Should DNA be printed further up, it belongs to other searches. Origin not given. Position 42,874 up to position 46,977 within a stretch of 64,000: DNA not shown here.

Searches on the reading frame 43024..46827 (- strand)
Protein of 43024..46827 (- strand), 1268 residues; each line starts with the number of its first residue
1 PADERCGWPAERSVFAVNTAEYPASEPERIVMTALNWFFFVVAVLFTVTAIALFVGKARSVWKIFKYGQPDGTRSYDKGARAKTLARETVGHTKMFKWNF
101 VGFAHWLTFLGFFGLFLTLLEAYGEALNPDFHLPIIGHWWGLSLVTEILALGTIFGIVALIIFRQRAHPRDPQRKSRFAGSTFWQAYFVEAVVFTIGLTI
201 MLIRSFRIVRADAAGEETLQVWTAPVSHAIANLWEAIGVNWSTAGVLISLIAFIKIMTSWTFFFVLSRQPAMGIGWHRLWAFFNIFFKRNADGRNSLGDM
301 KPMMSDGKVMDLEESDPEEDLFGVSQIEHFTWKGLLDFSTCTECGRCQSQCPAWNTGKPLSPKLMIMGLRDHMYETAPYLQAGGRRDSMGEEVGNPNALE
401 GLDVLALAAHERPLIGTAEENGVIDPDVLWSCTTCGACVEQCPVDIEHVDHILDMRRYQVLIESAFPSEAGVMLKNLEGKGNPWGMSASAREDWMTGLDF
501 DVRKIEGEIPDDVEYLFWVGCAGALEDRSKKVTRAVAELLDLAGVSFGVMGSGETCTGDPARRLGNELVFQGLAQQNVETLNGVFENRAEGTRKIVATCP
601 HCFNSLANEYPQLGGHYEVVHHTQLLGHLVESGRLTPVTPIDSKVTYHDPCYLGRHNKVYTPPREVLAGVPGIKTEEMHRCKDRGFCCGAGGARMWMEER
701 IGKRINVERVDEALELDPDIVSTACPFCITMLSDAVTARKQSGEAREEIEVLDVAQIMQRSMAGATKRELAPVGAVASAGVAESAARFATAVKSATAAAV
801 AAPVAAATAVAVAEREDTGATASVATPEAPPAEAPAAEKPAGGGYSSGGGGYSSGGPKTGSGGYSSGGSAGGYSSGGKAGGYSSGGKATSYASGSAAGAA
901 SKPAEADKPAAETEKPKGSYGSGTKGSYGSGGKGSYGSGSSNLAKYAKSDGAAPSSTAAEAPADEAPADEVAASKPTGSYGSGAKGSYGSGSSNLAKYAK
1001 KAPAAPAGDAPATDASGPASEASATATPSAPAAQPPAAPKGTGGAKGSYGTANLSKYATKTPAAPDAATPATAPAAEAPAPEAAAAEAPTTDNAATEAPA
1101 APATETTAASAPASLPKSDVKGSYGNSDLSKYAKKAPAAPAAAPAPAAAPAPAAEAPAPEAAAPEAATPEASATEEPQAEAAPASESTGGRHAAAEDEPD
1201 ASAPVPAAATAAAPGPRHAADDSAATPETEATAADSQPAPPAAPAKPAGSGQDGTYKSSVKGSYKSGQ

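Call 44: search_protein_families(library=pfam, proteins=[window:43024-46827:-], max_evalue=0.0001)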
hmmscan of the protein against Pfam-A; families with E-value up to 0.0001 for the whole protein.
window:43024-46827:- (1268 aa): 9 families
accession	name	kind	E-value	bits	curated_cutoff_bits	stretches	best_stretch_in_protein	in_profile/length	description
PF02754.22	CCG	-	2.6e-31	108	20.6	2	645-732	1-84/85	Cysteine-rich domain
PF13187.11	Fer4_9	-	1.8e-11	44.3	27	1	341-445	2-50/52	4Fe-4S dicluster domain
PF13237.11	Fer4_10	-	1.1e-08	35.3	25.5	1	336-443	4-53/53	4Fe-4S dicluster domain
PF13183.11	Fer4_8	-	1.6e-08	35.4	27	1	339-446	3-68/68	4Fe-4S dicluster domain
PF12797.12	Fer4_2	-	9.1e-08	32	24.5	0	332-353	1-22/22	4Fe-4S binding domain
PF12838.12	Fer4_7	-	1.5e-07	32.2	27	0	429-446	35-52/52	4Fe-4S dicluster domain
PF00037.32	Fer4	-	6.8e-06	26.1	21.1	0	432-445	8-21/24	4Fe-4S binding domain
PF13534.11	Fer4_17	-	1.4e-05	25.9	22.2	0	429-446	43-60/61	4Fe-4S dicluster domain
PF13484.11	Fer4_16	-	6.2e-05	24.1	30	0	432-446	2-16/66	4Fe-4S double cluster binding domain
